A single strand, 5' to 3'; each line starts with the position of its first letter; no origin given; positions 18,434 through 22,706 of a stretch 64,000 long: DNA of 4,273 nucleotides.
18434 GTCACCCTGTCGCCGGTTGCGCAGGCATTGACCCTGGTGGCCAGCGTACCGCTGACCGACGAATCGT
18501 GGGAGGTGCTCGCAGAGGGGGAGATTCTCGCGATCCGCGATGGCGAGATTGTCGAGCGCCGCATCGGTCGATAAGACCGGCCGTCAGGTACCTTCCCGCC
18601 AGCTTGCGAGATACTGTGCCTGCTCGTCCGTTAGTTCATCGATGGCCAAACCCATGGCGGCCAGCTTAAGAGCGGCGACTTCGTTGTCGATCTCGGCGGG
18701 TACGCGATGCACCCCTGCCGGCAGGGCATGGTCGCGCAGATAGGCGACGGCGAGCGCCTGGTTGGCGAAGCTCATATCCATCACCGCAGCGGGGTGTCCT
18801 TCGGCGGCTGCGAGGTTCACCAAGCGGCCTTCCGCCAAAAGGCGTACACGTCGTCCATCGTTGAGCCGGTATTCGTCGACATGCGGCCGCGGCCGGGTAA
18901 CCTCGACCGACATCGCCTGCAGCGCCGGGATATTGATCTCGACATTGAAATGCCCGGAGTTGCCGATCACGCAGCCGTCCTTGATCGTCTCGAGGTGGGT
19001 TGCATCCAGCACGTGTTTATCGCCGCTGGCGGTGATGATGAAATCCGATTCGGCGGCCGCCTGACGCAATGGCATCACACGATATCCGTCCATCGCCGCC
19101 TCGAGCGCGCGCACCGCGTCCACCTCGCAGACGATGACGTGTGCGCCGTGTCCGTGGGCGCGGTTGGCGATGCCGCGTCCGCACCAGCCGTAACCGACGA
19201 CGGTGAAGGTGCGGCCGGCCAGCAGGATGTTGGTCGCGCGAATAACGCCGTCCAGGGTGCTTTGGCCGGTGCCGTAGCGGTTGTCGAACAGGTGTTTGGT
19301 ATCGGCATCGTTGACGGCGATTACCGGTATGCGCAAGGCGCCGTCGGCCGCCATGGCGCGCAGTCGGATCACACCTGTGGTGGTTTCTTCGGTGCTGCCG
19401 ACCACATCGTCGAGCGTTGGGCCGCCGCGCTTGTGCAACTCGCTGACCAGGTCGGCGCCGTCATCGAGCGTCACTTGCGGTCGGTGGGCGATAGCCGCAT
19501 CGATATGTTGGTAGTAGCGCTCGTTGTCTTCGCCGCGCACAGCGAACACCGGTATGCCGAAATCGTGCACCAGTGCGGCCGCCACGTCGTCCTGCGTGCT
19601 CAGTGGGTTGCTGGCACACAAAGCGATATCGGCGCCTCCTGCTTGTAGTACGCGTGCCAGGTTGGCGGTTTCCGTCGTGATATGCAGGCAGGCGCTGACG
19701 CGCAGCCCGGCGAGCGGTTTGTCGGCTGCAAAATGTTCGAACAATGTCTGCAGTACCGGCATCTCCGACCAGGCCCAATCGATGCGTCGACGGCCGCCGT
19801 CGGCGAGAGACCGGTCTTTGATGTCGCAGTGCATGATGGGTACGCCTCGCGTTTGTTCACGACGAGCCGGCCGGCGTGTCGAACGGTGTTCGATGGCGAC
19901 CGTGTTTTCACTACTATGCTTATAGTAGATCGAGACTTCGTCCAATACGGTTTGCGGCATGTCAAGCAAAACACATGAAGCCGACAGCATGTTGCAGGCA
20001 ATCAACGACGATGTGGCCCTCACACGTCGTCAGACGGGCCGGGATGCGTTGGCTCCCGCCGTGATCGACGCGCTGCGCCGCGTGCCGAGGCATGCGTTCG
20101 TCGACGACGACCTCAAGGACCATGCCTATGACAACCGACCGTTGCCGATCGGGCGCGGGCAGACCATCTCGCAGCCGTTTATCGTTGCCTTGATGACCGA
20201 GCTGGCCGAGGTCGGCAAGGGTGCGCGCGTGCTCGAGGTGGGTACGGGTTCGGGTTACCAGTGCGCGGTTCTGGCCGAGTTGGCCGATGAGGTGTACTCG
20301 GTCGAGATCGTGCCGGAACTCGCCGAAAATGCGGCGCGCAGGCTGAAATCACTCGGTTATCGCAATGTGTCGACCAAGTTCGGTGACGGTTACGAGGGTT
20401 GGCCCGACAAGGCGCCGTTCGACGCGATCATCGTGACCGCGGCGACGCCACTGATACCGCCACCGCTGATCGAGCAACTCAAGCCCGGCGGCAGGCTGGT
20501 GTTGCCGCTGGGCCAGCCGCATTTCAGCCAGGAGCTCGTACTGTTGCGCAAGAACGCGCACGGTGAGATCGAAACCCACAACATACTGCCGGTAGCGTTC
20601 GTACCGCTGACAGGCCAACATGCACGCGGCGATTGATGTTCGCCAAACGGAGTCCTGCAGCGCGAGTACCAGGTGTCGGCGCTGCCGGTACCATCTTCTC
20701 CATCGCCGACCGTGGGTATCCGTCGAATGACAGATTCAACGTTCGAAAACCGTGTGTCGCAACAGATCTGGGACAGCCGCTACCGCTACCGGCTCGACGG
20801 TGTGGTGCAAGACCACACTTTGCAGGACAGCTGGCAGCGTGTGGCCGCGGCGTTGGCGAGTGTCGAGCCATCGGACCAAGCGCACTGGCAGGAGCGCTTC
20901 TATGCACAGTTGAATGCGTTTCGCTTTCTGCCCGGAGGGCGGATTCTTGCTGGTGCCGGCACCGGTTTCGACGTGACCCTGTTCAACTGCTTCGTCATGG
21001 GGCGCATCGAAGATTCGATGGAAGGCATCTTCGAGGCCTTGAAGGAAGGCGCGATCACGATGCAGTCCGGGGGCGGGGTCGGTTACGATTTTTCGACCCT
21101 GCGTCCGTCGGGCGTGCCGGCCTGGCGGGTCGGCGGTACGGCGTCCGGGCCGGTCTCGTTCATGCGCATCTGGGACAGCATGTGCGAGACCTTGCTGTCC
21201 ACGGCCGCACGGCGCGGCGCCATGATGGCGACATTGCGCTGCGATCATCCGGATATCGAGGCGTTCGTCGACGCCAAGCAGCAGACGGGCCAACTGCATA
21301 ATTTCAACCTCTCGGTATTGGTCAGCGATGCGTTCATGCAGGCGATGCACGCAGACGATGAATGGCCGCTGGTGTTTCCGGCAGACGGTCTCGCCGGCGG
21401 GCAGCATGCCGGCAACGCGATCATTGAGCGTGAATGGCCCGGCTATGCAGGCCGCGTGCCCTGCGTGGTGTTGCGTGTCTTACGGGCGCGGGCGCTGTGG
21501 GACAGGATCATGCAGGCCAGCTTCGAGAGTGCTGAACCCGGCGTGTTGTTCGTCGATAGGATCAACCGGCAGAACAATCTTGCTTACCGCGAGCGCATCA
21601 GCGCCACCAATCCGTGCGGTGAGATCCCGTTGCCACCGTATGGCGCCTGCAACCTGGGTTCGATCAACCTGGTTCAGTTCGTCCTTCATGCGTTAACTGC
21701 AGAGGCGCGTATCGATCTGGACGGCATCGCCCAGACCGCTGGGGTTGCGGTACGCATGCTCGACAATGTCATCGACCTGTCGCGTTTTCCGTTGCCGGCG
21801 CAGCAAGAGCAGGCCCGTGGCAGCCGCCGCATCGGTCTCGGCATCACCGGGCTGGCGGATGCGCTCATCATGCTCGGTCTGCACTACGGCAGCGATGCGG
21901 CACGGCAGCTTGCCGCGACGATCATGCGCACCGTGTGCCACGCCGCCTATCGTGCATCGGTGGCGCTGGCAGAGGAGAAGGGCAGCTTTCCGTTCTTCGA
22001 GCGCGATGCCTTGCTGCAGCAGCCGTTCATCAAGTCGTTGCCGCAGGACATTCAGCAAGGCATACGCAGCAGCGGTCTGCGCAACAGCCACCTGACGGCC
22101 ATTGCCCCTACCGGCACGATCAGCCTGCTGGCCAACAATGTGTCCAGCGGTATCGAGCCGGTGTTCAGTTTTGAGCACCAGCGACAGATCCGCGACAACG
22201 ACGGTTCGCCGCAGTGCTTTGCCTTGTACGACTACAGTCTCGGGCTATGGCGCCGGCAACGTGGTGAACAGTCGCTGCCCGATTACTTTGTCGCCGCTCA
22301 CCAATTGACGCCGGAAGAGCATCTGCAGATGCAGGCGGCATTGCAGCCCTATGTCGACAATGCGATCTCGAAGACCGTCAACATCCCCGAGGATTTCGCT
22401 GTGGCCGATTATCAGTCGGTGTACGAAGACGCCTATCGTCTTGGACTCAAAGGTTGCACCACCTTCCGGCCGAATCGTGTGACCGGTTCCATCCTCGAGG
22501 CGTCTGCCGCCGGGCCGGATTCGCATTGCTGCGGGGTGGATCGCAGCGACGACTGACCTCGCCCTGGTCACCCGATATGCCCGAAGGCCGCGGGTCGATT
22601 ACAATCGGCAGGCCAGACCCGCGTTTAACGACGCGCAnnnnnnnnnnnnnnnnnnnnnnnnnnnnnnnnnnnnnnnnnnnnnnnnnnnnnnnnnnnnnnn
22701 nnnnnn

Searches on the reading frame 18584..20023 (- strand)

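Call 56: search_protein_families(library=pfam, proteins=[window:18584-20023:-], max_evalue=0.0001)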
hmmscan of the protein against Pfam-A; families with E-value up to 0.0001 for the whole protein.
window:18584-20023:- (479 aa): 4 families
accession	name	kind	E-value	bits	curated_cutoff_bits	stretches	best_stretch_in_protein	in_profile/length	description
PF05221.23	AdoHcyase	-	4.1e-61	207.2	25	2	67-198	3-138/299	S-adenosyl-L-homocysteine hydrolase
PF00670.27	AdoHcyase_NAD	-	4.3e-48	163.9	27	1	248-408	1-161/162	S-adenosyl-L-homocysteine hydrolase, NAD binding domain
PF02826.25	2-Hacid_dh_C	-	1.8e-08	34.4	25.1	1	267-357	33-127/178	D-isomer specific 2-hydroxyacid dehydrogenase, NAD binding domain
PF07991.19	KARI_N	-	6e-07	29.6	20.6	1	268-365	2-104/165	Acetohydroxy acid isomeroreductase, NADPH-binding domain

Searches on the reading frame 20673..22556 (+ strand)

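Call 56: search_protein_families(library=pfam, proteins=[window:20673-22556:+], max_evalue=0.0001)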
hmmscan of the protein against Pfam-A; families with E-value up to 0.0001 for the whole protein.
window:20673-22556:+ (627 aa): 2 families
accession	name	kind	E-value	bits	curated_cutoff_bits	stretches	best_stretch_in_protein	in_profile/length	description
PF02867.20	Ribonuc_red_lgC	-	1.5e-128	430.1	23.9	1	105-597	2-522/523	Ribonucleotide reductase, barrel domain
PF00317.26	Ribonuc_red_lgN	-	5e-10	39.7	28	1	29-98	7-75/77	Ribonucleotide reductase, all-alpha domain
